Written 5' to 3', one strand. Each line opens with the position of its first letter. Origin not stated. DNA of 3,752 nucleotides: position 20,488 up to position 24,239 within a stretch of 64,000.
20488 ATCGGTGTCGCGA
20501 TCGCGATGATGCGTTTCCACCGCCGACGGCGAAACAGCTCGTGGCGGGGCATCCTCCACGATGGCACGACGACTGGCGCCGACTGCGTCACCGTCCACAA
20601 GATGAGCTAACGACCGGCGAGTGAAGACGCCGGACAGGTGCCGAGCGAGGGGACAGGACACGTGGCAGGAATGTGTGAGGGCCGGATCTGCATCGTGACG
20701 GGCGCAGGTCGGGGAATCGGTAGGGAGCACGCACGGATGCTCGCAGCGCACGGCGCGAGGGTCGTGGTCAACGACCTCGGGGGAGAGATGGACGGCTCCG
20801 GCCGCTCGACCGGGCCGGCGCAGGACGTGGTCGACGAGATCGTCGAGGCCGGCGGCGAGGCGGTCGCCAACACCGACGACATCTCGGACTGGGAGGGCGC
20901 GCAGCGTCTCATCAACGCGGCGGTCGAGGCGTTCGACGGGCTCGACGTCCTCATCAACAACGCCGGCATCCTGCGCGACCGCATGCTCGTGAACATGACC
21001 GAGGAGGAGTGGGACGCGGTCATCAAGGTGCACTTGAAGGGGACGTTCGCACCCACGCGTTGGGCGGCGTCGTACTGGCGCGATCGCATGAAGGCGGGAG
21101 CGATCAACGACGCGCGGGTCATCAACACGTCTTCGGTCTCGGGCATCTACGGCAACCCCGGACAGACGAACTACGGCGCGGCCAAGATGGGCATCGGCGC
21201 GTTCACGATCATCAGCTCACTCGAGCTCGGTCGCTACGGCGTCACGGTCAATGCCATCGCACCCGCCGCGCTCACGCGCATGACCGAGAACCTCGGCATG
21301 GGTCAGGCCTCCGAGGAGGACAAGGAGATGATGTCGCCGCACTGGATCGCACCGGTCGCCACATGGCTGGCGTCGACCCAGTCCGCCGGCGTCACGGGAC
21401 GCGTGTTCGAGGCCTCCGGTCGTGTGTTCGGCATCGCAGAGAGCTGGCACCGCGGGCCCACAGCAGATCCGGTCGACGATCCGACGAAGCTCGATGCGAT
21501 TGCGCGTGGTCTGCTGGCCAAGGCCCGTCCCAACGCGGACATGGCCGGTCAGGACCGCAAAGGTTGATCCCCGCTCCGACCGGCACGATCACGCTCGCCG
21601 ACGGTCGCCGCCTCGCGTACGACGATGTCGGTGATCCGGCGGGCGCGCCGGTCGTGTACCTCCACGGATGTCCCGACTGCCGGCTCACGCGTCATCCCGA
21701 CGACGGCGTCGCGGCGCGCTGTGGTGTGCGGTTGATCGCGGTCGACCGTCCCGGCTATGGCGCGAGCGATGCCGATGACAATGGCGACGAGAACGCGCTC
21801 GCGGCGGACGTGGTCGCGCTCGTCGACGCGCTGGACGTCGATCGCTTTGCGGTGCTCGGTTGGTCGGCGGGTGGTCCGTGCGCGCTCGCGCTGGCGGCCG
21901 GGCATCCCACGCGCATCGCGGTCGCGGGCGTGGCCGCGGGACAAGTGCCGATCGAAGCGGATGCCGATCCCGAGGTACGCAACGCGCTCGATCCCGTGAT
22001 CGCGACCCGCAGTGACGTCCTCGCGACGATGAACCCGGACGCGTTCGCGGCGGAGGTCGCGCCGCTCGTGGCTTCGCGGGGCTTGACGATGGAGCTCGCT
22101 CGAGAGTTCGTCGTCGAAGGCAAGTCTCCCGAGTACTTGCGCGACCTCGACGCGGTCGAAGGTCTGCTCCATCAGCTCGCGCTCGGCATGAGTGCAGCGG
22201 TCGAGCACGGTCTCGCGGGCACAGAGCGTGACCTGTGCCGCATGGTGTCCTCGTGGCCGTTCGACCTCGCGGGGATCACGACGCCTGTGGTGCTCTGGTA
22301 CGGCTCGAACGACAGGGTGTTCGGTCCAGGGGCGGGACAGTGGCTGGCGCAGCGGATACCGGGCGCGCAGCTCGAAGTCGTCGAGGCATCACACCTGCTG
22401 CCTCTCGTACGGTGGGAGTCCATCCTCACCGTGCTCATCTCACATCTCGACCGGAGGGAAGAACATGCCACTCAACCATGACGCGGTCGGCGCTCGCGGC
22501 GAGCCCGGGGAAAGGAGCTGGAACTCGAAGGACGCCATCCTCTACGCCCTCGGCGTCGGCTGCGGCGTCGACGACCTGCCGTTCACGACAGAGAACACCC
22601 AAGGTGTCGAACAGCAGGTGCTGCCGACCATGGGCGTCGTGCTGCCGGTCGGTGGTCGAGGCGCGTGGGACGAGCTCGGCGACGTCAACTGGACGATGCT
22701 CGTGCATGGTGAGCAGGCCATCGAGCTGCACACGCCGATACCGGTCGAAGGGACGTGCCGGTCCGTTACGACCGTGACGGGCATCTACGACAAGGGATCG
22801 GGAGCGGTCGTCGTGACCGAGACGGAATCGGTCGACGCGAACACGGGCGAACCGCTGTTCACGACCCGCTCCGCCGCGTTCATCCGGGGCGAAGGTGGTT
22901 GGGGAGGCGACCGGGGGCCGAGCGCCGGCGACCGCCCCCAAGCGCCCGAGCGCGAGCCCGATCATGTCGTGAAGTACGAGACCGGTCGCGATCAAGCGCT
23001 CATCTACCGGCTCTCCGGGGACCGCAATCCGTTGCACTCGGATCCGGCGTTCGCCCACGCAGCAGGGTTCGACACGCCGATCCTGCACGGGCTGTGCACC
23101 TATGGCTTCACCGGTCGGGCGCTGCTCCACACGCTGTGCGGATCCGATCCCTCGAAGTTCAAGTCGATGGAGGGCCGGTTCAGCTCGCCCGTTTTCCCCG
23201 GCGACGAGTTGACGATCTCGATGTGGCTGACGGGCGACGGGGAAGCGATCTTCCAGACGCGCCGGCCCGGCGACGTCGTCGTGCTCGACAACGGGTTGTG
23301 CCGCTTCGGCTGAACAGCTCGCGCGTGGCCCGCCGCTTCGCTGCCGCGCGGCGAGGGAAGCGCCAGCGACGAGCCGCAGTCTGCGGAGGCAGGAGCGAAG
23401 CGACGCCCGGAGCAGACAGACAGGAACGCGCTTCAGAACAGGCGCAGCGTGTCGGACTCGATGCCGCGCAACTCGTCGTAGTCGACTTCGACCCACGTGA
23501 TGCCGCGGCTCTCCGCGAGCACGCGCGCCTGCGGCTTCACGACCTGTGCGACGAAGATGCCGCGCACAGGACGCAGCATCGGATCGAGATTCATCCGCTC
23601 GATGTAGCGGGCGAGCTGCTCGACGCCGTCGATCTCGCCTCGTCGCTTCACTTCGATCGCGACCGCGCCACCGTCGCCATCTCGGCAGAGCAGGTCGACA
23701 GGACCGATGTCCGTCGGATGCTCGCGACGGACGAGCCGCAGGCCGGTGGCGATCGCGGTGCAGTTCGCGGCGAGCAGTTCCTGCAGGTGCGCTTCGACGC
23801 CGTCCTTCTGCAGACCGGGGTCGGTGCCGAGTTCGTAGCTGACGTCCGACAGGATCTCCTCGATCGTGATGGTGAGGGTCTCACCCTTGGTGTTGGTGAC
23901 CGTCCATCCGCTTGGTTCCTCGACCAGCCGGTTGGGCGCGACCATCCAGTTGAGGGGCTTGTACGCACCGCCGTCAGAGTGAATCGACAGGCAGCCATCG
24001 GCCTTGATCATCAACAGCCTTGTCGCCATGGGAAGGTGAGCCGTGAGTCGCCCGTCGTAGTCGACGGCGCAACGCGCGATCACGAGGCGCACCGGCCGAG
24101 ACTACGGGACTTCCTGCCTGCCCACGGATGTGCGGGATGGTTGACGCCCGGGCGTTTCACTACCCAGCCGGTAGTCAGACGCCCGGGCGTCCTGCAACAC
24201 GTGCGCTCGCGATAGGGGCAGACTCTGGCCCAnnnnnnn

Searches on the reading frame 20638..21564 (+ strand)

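Call 62: search_protein_families(library=pfam, proteins=[window:20638-21564:+], max_evalue=1)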
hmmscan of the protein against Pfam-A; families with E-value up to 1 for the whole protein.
window:20638-21564:+ (309 aa): 3 families
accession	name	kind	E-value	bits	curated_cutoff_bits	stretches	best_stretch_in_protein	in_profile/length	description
PF00106.31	adh_short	-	5.3e-42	144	26.6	1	17-218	2-189/195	short chain dehydrogenase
PF13561.12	adh_short_C2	-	2.4e-36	126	27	1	22-257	1-229/236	Enoyl-(Acyl carrier protein) reductase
PF08659.16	KR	-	1.2e-18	68.1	22.6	1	19-189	4-159/180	KR domain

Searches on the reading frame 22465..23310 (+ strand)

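Call 62: search_protein_families(library=pfam, proteins=[window:22465-23310:+], max_evalue=1)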
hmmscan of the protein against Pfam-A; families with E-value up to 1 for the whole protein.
window:22465-23310:+ (282 aa): 3 families
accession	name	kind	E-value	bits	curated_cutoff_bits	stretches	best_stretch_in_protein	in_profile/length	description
PF22622.2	MFE-2_hydrat-2_N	-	1.3e-31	109.6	27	1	19-142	3-130/130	MFE-2 hydratase 2 N-terminal domain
PF01575.25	MaoC_dehydratas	-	7.8e-28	97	27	1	159-265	4-110/123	MaoC like domain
PF13452.11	FAS1_DH_region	-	8.7e-08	32.8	22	1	55-133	52-131/132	FAS1-like, dehydratase domain region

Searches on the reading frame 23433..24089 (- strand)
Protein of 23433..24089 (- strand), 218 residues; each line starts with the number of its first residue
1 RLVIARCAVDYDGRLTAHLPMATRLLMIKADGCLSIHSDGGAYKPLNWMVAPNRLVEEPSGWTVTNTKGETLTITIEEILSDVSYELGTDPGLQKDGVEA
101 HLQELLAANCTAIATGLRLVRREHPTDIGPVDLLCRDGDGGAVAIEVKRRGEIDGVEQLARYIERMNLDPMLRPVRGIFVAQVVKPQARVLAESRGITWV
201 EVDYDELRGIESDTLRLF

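Call 62: search_protein_families(library=pfam, proteins=[window:23433-24089:-], max_evalue=1)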
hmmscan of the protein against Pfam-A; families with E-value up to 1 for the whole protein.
window:23433-24089:- (218 aa): 3 families
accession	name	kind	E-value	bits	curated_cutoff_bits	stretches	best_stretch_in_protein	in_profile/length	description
PF01939.22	NucS_C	-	2.3e-34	118.5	24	1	98-218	1-124/124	Endonuclease NucS C-terminal domain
PF21003.3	NucS_N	-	3.9e-24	84.9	23.9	1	1-91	5-99/100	Endonuclease NucS N-terminal PH-like domain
PF02021.23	UPF0102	-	0.044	14.6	23.6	1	114-152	11-44/80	Uncharacterised protein family UPF0102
